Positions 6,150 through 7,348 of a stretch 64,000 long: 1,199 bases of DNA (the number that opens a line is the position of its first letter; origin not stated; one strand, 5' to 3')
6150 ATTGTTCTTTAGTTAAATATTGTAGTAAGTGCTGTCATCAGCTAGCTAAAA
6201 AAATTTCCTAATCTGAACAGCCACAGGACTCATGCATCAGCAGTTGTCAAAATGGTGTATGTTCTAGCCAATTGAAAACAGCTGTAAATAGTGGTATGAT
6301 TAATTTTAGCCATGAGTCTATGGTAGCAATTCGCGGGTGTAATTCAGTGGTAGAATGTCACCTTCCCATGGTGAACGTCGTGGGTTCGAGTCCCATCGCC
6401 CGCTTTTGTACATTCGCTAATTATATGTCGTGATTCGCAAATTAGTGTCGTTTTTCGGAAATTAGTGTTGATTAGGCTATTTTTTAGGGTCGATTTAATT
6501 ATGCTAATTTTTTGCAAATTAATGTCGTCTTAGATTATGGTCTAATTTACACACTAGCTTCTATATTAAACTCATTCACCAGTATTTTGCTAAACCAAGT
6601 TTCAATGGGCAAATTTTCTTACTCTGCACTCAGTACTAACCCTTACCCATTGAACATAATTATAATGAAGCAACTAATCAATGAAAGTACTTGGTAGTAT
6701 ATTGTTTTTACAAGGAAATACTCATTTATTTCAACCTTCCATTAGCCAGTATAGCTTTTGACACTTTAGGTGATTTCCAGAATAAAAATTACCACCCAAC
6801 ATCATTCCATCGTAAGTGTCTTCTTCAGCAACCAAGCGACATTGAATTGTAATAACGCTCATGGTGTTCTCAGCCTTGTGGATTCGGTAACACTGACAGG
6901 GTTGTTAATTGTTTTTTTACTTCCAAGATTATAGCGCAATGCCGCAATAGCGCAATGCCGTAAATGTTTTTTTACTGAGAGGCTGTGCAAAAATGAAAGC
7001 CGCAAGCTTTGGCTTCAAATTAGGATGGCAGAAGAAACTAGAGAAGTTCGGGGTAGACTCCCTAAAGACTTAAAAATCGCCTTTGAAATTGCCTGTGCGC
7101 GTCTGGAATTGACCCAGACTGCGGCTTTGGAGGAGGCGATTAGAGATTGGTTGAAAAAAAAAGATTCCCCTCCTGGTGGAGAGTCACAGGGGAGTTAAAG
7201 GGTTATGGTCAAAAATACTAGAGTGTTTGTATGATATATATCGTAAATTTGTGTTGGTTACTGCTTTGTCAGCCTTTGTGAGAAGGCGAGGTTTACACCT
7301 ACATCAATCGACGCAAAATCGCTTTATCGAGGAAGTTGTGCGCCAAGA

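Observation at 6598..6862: cas12k reduced to a 16-codon stub, followed by possible tracrRNA and repeat debris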

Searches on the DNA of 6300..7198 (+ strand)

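Call 13: search_rna_families(source=window, start=6300, end=7100, threshold=evalue, max_evalue=10)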
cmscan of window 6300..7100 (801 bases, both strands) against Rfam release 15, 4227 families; matches with E-value up to 10: 7.
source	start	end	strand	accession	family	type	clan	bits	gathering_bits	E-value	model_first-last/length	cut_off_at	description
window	6333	6404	+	RF00005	tRNA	Gene; tRNA;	CL00001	63.6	29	2.2e-13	1-71/71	no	tRNA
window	6369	6516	-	RF02194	HPnc0260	Gene; antisense;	-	25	59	4.8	1-156/156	no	Bacterial antisense RNA HPnc0260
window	6728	6764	+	RF01329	CRISPR-DR15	Gene; CRISPR;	-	18.4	36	0.8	1-37/37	no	CRISPR RNA direct repeat element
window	6333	6405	-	RF04354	Plastid-ycf2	Cis-reg;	-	14.7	65.7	6.9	1-75/75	no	Plastid-ycf2 5UTR RNA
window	6651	6729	+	RF01420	snoR113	Gene; snRNA; snoRNA; CD-box;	-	13.7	47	8.2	1-103/103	no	Small nucleolar RNA snoR113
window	6969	6993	-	RF00623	P1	Gene;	-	12.7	100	6.6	53-77/180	no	Pseudomonas sRNA P1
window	6703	6762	+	RF02503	Atu_C9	Gene; sRNA;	-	9.4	40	5.5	1-192/192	no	Rhizobiales sRNA Atu_C9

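Call 61: build_rna_model(alignment_id=A1)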
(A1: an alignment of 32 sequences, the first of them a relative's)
Model R1 built from alignment A1 (32 sequences, 294 columns); structure: RNAalifold consensus.
model positions 272; base pairs 70; branch points 6; effective number of sequences 1.01; information 0.59 bits per position. Calibrated on 0.2 Mb of random sequence (short: E-values are rough).
structure used (alignment columns):
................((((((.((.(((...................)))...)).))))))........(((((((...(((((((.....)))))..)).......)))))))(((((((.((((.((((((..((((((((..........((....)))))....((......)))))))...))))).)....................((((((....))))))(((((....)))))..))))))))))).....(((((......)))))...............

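Call 62: search_with_rna_model(model_id=R1, source=window, start=6300, end=7100, filters=off, max_evalue=10)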
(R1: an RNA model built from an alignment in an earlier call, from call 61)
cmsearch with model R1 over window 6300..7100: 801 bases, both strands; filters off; matches with E-value up to 10: 24.
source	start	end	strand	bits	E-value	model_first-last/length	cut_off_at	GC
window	6938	6966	+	2.8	0.12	1-272/272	no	0.48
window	6656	6680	+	2.2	0.18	1-272/272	no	0.2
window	6478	6508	-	2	0.21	1-272/272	no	0.23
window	7065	7090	+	2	0.21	1-272/272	no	0.27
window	6705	6735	-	1.9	0.23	1-272/272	no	0.23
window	6433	6463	+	0.7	0.56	1-272/272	no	0.32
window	6545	6572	+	0.4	0.7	1-272/272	no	0.25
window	6543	6575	-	0.2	0.82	1-272/272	no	0.24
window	6302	6330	-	-0.3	1.2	1-272/272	no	0.34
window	6701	6730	+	-0.6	1.5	1-272/272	no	0.2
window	6648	6683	-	-0.6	1.5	17-50/272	no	0.25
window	6489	6520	+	-0.7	1.6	1-272/272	no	0.22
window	6773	6802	+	-0.9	1.8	1-272/272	no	0.3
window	6377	6400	+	-1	2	22-45/272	no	0.67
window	6890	6921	-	-1.6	3.1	1-272/272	no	0.31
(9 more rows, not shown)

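Call 63: search_with_rna_model(model_id=R1, sources=[window, L075, L035, L016, L031], filters=default, max_evalue=1)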
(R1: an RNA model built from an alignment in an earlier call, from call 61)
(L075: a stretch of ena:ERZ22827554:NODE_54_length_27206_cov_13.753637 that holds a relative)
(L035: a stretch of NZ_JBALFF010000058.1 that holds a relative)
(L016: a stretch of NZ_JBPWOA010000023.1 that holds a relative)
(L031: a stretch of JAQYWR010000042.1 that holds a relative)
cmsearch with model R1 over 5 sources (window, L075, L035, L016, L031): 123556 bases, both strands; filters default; matches with E-value up to 1: 0.
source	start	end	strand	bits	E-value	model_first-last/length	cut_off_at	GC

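Call 64: search_with_rna_model(model_id=R1, sources=[L012, L023, L007, L018, L045, L040, L049, L058, L060, L068, L038, L039], filters=default, max_evalue=0.001)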
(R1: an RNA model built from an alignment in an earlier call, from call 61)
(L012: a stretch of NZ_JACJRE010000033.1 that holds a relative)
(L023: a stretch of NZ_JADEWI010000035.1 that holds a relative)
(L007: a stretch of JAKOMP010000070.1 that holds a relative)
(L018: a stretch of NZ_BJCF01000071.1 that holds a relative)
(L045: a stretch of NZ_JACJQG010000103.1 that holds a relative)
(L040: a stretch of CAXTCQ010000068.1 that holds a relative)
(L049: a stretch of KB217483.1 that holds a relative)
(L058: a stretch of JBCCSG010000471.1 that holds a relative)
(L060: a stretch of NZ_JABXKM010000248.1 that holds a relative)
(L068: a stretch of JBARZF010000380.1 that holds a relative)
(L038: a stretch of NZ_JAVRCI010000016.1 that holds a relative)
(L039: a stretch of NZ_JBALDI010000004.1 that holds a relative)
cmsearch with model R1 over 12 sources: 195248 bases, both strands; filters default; matches with E-value up to 0.001: 10.
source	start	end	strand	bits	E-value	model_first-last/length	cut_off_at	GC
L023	7633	7894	-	317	1.7e-100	1-272/272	no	0.5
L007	7660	7923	-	310.3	2.4e-98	1-272/272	no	0.48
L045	8577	8847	-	309.1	5.9e-98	1-272/272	no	0.47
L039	7346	7610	-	292.6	1.3e-92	1-272/272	no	0.51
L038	7600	7864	-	288.6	2.3e-91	1-272/272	no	0.49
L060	7536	7895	-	255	1.5e-80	1-272/272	no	0.45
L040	2759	3117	-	243.7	7e-77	1-272/272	no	0.47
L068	7545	7895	-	237.9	5e-75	1-272/272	no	0.46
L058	1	339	-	218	1.3e-68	1-263/272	3'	0.45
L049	7514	7865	-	207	4.6e-65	1-272/272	no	0.45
